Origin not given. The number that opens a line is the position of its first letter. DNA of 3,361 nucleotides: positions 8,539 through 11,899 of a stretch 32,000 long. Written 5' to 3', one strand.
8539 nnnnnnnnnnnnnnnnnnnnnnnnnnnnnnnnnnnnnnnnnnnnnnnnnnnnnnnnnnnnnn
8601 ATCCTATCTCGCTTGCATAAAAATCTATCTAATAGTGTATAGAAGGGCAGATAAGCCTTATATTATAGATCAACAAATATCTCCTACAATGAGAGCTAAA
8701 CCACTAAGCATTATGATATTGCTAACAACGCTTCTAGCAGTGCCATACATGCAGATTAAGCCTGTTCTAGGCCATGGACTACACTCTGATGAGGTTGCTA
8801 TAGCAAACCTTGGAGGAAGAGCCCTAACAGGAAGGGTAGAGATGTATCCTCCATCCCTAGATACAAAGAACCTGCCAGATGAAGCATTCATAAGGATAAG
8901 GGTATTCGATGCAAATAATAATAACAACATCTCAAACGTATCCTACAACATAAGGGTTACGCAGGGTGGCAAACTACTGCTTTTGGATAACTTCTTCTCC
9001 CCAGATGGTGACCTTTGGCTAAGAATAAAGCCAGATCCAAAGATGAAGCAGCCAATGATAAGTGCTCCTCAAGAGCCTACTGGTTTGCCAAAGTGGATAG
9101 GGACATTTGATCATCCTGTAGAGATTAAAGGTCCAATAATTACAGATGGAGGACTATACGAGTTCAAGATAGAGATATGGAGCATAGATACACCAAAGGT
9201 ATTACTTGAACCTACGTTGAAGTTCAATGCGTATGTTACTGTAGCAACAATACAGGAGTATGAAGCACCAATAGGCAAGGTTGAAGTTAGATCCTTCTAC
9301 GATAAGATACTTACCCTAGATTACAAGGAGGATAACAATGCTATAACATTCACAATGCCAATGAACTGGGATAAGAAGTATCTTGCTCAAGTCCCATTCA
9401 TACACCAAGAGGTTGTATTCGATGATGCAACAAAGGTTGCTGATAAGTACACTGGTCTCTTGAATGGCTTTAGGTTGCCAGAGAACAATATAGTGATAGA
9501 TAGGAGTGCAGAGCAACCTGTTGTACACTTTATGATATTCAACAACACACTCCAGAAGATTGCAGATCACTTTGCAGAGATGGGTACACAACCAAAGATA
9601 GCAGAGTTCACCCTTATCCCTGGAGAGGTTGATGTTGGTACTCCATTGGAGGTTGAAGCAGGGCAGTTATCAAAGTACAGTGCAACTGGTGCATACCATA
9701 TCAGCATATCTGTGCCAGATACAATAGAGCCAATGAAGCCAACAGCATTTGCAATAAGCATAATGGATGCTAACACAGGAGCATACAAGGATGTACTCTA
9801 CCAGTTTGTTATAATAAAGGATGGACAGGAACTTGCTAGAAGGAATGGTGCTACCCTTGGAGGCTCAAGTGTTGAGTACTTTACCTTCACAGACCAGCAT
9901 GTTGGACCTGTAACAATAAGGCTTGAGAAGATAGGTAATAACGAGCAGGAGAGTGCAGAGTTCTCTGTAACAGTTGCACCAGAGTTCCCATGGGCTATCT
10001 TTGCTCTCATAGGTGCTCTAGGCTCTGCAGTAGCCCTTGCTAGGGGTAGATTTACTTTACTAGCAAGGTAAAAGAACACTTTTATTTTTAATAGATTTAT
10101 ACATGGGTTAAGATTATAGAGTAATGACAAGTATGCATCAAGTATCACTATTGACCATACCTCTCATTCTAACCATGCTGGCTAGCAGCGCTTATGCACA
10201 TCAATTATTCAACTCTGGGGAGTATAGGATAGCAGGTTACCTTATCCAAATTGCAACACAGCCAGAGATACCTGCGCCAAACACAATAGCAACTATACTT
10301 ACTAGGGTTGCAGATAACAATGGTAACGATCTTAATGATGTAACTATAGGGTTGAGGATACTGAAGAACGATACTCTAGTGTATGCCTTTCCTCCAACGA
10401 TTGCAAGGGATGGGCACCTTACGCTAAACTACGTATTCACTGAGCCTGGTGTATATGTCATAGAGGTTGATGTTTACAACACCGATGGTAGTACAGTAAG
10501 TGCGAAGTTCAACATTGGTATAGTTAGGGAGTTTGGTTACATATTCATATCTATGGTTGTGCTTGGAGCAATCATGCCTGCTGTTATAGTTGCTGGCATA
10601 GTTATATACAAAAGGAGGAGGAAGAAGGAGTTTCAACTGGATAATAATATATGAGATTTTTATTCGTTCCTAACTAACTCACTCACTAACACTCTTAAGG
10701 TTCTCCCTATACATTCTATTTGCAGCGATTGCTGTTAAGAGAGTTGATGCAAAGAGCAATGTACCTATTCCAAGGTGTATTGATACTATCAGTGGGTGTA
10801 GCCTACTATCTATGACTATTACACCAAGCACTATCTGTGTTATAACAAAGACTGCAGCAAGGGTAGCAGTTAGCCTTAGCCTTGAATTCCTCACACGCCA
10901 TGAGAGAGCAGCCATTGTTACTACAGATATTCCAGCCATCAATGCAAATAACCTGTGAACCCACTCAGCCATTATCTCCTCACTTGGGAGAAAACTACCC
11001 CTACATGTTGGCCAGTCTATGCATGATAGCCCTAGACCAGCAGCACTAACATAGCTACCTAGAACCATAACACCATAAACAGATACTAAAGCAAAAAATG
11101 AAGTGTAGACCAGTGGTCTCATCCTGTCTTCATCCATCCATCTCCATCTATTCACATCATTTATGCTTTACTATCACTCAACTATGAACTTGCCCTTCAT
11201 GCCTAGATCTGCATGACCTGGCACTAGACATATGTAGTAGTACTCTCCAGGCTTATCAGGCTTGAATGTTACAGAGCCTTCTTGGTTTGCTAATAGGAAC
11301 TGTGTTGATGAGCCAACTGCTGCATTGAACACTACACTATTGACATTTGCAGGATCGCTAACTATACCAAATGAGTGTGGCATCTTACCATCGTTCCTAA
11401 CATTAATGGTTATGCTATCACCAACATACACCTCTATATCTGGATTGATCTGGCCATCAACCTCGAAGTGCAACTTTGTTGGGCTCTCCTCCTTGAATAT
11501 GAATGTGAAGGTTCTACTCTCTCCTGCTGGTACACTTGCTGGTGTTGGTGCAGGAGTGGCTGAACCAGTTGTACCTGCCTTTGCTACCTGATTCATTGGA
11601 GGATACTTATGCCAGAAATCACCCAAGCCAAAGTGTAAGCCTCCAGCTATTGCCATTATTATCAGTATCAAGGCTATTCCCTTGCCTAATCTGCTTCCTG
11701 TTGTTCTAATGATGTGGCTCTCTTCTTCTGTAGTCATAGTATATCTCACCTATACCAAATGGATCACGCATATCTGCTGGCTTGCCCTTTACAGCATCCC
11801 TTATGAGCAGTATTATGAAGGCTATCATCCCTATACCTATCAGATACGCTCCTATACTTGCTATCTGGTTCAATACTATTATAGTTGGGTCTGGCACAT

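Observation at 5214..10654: Six uncharacterised surface proteins with predicted N-terminal His and PEF-type anchors, between CopCD and the terminal oxidase operon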

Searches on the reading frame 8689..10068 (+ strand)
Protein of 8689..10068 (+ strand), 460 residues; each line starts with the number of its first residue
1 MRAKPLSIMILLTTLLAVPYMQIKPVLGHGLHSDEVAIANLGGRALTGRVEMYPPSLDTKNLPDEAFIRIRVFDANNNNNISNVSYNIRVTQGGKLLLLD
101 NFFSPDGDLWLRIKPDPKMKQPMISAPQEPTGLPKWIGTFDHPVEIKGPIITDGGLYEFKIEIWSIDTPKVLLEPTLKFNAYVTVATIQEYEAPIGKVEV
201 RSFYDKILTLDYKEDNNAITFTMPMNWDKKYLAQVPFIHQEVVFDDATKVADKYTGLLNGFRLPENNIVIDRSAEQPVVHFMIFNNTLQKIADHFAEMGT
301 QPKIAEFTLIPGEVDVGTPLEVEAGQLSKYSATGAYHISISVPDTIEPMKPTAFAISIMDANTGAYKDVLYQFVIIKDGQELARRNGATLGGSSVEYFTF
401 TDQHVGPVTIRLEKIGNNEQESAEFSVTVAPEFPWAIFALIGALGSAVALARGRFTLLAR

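Call 5: search_protein_families(library=pfam, proteins=[window:8689-10068:+], max_evalue=1)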
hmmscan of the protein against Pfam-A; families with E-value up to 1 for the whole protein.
window:8689-10068:+ (460 aa): 1 family
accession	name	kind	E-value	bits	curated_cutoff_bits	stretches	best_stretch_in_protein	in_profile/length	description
PF23722.1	Beta-sand_DEX1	-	0.088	13.9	27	0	68-112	21-66/99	DEX1 beta-sandwich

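Call 6: search_protein_families(library=ncbifam, proteins=[window:8689-10068:+], max_evalue=1)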
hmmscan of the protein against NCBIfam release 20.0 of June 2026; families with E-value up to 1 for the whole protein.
window:8689-10068:+ (460 aa): 1 family
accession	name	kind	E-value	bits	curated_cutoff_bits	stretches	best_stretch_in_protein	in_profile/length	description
TIGR04296.1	PEFG-CTERM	domain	0.084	12.6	25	1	429-454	1-27/30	PEFG-CTERM sorting domain-containing protein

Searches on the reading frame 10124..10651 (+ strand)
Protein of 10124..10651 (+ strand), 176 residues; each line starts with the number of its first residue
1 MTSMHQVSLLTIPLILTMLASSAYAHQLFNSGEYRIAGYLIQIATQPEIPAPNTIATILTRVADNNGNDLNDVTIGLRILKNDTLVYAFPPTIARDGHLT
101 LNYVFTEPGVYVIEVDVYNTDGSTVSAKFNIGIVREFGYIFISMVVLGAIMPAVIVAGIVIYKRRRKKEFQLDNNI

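Call 5: search_protein_families(library=pfam, proteins=[window:10124-10651:+], max_evalue=1)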
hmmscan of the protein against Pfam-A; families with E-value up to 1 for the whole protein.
window:10124-10651:+ (176 aa): 5 families
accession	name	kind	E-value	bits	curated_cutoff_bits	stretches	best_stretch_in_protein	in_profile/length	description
PF02369.22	Big_1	-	0.0016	18.9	34.9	1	56-129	19-92/93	Bacterial Ig-like domain (group 1)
PF16583.11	ZirS_C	-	0.046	13.8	26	1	49-81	58-90/145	Zinc-regulated secreted antivirulence protein C-terminal domain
PF07495.19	Y_Y_Y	-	0.059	13.7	26.6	1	100-127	29-56/65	Y_Y_Y domain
PF00801.26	PKD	-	0.1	13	23.5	1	92-125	48-73/80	PKD domain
PF00746.26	Gram_pos_anchor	-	0.39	11.2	20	1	153-169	26-42/43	LPXTG cell wall anchor motif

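Call 6: search_protein_families(library=ncbifam, proteins=[window:10124-10651:+], max_evalue=1)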
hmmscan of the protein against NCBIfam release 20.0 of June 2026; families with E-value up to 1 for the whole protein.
window:10124-10651:+ (176 aa): 4 families
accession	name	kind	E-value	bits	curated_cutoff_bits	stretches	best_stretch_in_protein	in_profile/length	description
TIGR03769.1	P_ac_wall_RPT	domain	9.4e-05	22.9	30.9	1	101-130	5-36/41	TIGR03769 domain-containing protein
NF038134.1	choice_anch_M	domain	0.001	19.1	55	1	93-126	139-175/184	choice-of-anchor M domain-containing protein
TIGR03773.1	anch_rpt_wall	hypoth_equivalog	0.11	11.4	190.3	1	93-127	121-157/516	TIGR03773 family transporter-associated surface protein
TIGR01167.1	LPXTG_anchor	domain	0.37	11.5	15.9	1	143-168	12-34/34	LPXTG cell wall anchor domain-containing protein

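Call 55: find_homologous_proteins(query=window:10124-10651:+, max_evalue=0.001)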
Query window:10124-10651:+ (176 aa): 16 proteins with E <= 0.001 among 124 candidates.
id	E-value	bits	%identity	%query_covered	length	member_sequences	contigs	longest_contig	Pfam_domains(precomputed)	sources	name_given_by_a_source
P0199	1.3e-105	368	99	98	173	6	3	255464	-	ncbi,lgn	-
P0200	1.6e-94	332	89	98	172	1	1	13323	PF02369.23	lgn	-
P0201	1.5e-85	303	84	94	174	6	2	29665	-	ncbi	ncbi:MAG: hypothetical protein QXR94_00755 [Candidatus Nitrosocaldus sp.]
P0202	2.4e-75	270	76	93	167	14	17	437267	-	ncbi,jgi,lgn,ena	ncbi:MAG: hypothetical protein QXE95_06465 [Candidatus Nitrosocaldus sp.]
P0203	1.7e-74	267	79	85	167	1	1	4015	-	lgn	-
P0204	7.6e-73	262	77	85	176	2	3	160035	-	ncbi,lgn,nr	ncbi:MAG: hypothetical protein NZ888_03555 [Candidatus Nitrosocaldus sp.]|nr:hypothetical protein [C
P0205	6.3e-67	242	73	84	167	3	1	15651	-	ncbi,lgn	ncbi:MAG: hypothetical protein ACK4FV_06840 [Candidatus Nitrosocaldus sp.]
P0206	3.0e-64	234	71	84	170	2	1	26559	-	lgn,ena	-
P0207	1.1e-63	232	63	85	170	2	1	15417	-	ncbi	-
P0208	6.8e-63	229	65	93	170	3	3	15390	-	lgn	-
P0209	5.5e-61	223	65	81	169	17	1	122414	-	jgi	jgi:hypothetical protein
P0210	7.9e-61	222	65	85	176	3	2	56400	-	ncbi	-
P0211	9.0e-60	219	60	94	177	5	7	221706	-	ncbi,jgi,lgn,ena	jgi:hypothetical protein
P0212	9.3e-60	219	64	81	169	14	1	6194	-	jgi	jgi:hypothetical protein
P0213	3.2e-59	217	57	94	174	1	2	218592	-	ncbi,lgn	-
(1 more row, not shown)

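Call 84: search_solved_structures(query=A5, max_evalue=10, show_alignments=1)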
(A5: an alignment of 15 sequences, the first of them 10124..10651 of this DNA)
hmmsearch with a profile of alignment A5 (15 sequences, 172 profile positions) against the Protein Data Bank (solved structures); distinct sequences matched with E-value up to 10: 13.
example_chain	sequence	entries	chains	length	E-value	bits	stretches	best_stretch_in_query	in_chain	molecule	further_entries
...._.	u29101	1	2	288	0.076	15.7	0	92-119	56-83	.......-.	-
2k7q_A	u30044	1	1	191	0.13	14.9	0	92-118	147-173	Filamin-A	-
5wjm_A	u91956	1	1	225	0.53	12.9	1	33-96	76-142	Cadherin-23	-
3is2_A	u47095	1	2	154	0.56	12.8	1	23-46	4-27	Vivid PAS protein VVD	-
3hji_A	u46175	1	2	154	0.62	12.7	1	23-46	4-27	Vivid PAS protein VVD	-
3hjk_A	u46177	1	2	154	0.62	12.7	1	23-46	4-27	Vivid PAS protein VVD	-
7vzo_A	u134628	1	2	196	0.63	12.7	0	93-116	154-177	Filamin C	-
2ds4_A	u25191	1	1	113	0.7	12.5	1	89-120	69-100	Tripartite motif protein 45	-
3d72_A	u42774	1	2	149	0.73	12.5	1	24-46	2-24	Vivid PAS protein VVD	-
2pd7_A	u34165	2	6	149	1.1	11.9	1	24-46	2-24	Vivid PAS protein VVD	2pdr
6cny_A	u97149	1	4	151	1.1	11.9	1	24-46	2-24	Vivid PAS protein VVD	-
2pd8_A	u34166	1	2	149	1.1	11.8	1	24-46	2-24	Vivid PAS protein VVD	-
9ly6_A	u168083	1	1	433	2.2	10.9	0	37-89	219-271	CD276 antigen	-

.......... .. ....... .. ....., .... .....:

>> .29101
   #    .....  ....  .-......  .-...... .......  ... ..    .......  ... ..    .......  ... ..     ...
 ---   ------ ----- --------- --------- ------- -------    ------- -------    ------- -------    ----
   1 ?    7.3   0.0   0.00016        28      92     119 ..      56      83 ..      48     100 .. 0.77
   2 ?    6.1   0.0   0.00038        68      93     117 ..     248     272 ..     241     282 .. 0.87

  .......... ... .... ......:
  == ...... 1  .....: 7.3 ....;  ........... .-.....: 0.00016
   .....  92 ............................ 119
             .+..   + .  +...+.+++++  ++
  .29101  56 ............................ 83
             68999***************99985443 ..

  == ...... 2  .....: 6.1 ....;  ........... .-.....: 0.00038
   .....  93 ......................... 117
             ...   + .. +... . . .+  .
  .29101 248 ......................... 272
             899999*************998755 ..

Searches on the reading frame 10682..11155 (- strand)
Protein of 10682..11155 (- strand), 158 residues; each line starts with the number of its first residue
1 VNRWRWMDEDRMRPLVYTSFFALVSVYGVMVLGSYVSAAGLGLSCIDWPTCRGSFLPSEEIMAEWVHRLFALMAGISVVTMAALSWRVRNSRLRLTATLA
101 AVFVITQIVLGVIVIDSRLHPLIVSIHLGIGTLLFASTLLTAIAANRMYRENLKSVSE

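Call 5: search_protein_families(library=pfam, proteins=[window:10682-11155:-], max_evalue=1)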
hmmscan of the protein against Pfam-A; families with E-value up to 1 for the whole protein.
window:10682-11155:- (158 aa): 3 families
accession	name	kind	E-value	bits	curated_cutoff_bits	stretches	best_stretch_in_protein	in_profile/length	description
PF02628.20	COX15-CtaA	-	8.3e-18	64.9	29.9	2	61-148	75-170/322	Cytochrome oxidase assembly protein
PF13996.11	YobH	-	0.017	15.6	27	1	23-53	18-46/70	YobH-like protein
PF19942.4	DUF6404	-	0.78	10.6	27.6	1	11-96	38-110/115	Family of unknown function (DUF6404)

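Call 6: search_protein_families(library=ncbifam, proteins=[window:10682-11155:-], max_evalue=1)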
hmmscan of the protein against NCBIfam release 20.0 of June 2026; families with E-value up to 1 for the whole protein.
window:10682-11155:- (158 aa): 4 families
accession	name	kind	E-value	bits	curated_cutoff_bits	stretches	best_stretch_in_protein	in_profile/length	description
NF045570.1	HemSynCtaAAlphapr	equivalog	0.0003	19.9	550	1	26-139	238-364/380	heme A synthase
NF009315.0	PRK12674.1-4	equivalog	0.017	15.4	130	1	67-151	22-107/121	Na+/H+ antiporter subunit G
NF042984.1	SMR_efflux_EmrE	exception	0.033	14.6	226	1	70-116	60-102/110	multidrug efflux SMR transporter EmrE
NF007087.1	PRK09541.1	subfamily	0.043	14.3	162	1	70-116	60-102/110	EmrE family multidrug efflux SMR transporter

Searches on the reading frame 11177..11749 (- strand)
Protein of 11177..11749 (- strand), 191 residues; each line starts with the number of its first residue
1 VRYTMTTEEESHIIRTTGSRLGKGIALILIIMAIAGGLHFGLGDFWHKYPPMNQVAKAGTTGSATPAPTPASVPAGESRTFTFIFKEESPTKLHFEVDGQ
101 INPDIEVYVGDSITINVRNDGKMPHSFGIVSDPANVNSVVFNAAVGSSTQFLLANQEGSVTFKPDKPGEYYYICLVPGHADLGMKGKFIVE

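Call 5: search_protein_families(library=pfam, proteins=[window:11177-11749:-], max_evalue=1)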
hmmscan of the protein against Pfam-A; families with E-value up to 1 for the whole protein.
window:11177-11749:- (191 aa): 10 families
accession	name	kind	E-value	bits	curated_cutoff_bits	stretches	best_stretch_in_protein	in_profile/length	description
PF00127.26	Copper-bind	-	3.3e-08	34.3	21.2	1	104-191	18-99/99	Copper binding proteins, plastocyanin/azurin family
PF13473.12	Cupredoxin_1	-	4.8e-08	33.4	27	1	98-190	29-104/104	Cupredoxin-like domain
PF06525.17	SoxE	-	2.4e-05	24.3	21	1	91-190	25-138/149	Sulfocyanin (SoxE) domain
PF07731.20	Cu-oxidase_2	-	3.6e-05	24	20.4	1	103-191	33-134/137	Multicopper oxidase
PF21345.3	PcRGLX_2nd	-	0.0077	15.7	23.5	1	13-60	236-280/360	PcRGLX-like protein central beta sandwich domain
PF23509.1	MSMEG_3727_PQQ-assoc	-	0.008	16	27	1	119-190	65-134/152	MSMEG_3727, PQQ-associated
PF07732.21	Cu-oxidase_3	-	0.021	15.4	21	1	99-191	22-115/119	Multicopper oxidase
PF24507.1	Ig_CFAP65_4th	-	0.028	15.2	27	1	114-174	1-60/76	CFAP65, fourth Ig-like domain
PF10670.15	DUF4198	-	0.043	14.4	34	1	96-171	133-202/209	Domain of unknown function (DUF4198)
PF24798.1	Ig-CFAP74_4th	-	0.15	12.6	28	1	112-170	18-73/95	CFAP74 forth Ig-like domain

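Call 6: search_protein_families(library=ncbifam, proteins=[window:11177-11749:-], max_evalue=1)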
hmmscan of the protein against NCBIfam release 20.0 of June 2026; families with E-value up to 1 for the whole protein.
window:11177-11749:- (191 aa): 12 families
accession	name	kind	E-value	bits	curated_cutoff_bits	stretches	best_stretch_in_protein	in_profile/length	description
TIGR03095.1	rusti_cyanin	equivalog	7e-12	45.8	146.7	1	90-191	39-148/148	rusticyanin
TIGR02656.1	cyanin_plasto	equivalog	3.4e-06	27.4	87.85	1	104-191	18-99/99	plastocyanin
TIGR03094.1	sulfo_cyanin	equivalog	2.8e-05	23.7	168.4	1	47-186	24-180/195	sulfocyanin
TIGR02657.1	amicyanin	equivalog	0.00018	21.9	110.2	1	102-191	10-83/83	amicyanin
NF052460.1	L-NosZ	equivalog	0.00094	17.8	700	1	100-191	390-479/480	clade III lactonase-type nitrous-oxide reductase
TIGR04244.1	nitrous_NosZ_RR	equivalog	0.0015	17.1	625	1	155-191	590-627/627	TAT-dependent nitrous-oxide reductase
TIGR02376.1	Cu_nitrite_red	equivalog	0.0074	15.7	296.3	1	104-191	60-145/326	copper-containing nitrite reductase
NF051440.1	CuResCopIPSEAE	equivalog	0.02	14.7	280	1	161-190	149-178/180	copper-resistant cuproprotein CopI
NF047638.1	throspo3_MtsC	equivalog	0.031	13.2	350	1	101-171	291-367/428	cell-cell cohesion MYXO-CTERM protein MtsC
TIGR02695.1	azurin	equivalog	0.063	13.6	105.1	1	144-188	77-123/125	azurin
TIGR04339.1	PQQ_MSMEG_3727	hypoth_equivalog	0.091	12.4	75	1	126-184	69-127/151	MSMEG_3727 family PQQ-associated protein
NF047895.1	CuResCopI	equivalog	0.2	11.4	200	0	104-184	83-170/176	copper-resistant cuproprotein CopI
